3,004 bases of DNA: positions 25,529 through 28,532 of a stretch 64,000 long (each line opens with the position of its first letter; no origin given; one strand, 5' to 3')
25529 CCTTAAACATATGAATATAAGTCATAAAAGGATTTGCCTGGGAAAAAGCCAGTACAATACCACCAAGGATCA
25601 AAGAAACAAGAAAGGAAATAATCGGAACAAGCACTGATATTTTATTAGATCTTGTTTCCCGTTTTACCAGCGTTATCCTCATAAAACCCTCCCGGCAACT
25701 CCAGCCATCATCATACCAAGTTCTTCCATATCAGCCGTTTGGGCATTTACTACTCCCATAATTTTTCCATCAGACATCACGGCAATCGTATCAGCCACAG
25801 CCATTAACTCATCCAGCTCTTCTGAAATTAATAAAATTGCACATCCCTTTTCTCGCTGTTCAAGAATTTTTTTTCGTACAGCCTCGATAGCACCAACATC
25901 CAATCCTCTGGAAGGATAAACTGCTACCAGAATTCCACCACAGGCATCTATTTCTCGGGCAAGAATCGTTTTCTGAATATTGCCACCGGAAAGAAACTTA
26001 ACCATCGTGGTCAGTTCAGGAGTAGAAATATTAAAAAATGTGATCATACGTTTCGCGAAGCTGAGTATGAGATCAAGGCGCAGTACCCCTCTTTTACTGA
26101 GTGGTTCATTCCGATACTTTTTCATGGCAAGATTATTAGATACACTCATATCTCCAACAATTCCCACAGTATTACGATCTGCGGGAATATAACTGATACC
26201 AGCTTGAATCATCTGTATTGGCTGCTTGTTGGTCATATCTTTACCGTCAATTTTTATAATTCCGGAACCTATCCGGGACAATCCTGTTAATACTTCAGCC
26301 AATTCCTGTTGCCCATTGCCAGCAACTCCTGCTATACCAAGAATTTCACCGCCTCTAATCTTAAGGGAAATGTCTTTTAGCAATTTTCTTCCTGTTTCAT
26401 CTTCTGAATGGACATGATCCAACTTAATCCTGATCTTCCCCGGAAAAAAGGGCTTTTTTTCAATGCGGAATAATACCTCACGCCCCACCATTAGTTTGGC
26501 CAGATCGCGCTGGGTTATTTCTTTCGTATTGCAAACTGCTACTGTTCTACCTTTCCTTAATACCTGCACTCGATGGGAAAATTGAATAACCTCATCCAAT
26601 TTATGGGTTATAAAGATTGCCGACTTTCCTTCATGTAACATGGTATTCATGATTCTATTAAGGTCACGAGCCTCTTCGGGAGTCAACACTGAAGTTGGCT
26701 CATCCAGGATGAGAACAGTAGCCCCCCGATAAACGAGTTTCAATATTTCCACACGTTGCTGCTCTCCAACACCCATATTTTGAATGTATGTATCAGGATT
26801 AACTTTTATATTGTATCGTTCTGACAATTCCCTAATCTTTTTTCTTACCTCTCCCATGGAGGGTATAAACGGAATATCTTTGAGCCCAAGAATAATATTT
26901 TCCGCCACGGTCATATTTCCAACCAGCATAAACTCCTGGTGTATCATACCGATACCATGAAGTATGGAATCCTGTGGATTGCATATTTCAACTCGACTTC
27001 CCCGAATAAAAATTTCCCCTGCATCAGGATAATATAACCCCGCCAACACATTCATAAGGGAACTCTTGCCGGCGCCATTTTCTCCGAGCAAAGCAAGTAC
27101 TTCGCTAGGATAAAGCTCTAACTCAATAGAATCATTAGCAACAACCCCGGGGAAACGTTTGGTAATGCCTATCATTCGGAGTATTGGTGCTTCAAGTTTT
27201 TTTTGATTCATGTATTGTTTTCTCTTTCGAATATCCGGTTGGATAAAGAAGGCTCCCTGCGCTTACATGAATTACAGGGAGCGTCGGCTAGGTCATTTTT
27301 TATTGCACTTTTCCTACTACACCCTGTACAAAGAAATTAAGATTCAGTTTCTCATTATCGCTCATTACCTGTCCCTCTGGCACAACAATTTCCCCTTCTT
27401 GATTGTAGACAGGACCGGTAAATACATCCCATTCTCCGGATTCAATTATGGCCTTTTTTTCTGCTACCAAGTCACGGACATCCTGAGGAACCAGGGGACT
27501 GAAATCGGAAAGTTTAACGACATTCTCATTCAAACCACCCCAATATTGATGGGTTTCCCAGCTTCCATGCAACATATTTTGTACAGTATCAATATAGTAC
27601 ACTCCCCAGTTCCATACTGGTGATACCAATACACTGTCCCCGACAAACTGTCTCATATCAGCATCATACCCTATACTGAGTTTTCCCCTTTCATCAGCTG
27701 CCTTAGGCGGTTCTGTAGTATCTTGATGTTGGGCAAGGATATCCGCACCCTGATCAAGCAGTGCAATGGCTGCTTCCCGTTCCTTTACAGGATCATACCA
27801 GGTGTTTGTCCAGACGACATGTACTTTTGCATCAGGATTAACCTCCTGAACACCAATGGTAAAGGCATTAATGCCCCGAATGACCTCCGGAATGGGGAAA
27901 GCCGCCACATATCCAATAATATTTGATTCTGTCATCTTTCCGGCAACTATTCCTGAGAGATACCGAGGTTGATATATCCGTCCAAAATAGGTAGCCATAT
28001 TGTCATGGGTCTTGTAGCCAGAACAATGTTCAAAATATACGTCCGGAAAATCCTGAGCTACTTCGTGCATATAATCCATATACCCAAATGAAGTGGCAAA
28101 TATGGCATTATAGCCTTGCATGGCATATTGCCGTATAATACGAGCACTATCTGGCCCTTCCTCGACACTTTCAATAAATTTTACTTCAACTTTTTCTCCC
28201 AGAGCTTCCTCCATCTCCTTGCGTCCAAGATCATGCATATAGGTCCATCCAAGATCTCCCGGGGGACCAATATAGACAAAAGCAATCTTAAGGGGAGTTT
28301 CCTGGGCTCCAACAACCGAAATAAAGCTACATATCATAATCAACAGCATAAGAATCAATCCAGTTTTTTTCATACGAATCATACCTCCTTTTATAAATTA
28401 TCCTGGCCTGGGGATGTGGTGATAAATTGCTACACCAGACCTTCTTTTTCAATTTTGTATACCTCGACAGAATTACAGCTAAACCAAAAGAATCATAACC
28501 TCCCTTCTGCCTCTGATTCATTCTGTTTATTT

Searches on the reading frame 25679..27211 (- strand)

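Call 7: search_protein_families(library=ncbifam, proteins=[window:25679-27211:-], max_evalue=0.00001)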
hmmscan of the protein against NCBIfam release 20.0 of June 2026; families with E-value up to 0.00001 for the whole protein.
window:25679-27211:- (510 aa): 185 families (the best 25 are shown)
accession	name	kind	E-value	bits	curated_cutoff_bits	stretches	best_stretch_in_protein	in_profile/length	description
NF047930.1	ABC_ATP_B6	equivalog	8e-139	463.5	670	1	10-504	2-510/510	putative B6 ABC transporter ATP-binding protein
NF008442.0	PRK11288.1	equivalog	1.3e-109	366.8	689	1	7-497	4-490/504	L-arabinose ABC transporter ATP-binding protein AraG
NF010069.0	PRK13549.1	equivalog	1.3e-107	360.3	699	1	9-498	4-497/513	xylose ABC transporter ATP-binding protein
NF008030.0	PRK10762.1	equivalog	6.1e-104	348.5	745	1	9-501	3-488/501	ribose ABC transporter ATP-binding protein RbsA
NF041861.1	YtfR_transport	equivalog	7.6e-102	341.2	850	1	10-497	1-485/492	galactofuranose ABC transporter, ATP-binding protein YtfR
NF040905.2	GguA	equivalog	1.5e-101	340.2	810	1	10-500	1-498/500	multiple monosaccharide ABC transporter ATP-binding protein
NF007253.0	PRK09700.1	equivalog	1.6e-96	323.9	772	1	8-501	3-504/510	D-allose ABC transporter ATP-binding protein AlsA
NF008215.0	PRK10982.1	equivalog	2.8e-95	319.8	828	1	7-498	10-498/506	galactose/methyl galactoside ABC transporter ATP-binding protein MglA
NF011967.0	PRK15439.1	equivalog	2.3e-93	313.4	586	1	5-500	6-497/510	autoinducer 2 ABC transporter ATP-binding protein LsrA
TIGR02633.1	xylG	equivalog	3.8e-90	302.7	723.65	1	11-489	2-487/500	D-xylose ABC transporter ATP-binding protein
NF040840.2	tungstate_WtpC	equivalog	8e-50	170.1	440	2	16-236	7-222/347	tungstate ABC transporter ATP-binding protein WtpC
TIGR01188.1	drrA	subfamily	2.7e-48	164.8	312.45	2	18-235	1-214/302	daunorubicin resistance ABC transporter, ATP-binding protein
TIGR00968.1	3a0106s01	subfamily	1.5e-46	158.8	342.75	2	15-236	5-222/237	sulfate ABC transporter ATP-binding protein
TIGR03410.1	urea_trans_UrtE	equivalog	2.9e-46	157.8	285.8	2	27-241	17-228/230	urea ABC transporter ATP-binding subunit UrtE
TIGR03265.1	PhnT2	equivalog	8.1e-46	156.9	457.7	2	10-235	4-225/353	putative 2-aminoethylphosphonate ABC transporter ATP-binding protein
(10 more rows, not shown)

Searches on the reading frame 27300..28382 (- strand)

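Call 7: search_protein_families(library=ncbifam, proteins=[window:27300-28382:-], max_evalue=0.00001)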
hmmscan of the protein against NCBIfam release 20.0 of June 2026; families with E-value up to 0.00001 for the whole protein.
window:27300-28382:- (360 aa): 1 family
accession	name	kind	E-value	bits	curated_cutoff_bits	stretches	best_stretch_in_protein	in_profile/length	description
NF047927.1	ABC_BMP_B6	equivalog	1.9e-15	56.9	400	1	33-319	5-298/314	putative B6 ABC transporter substrate-binding protein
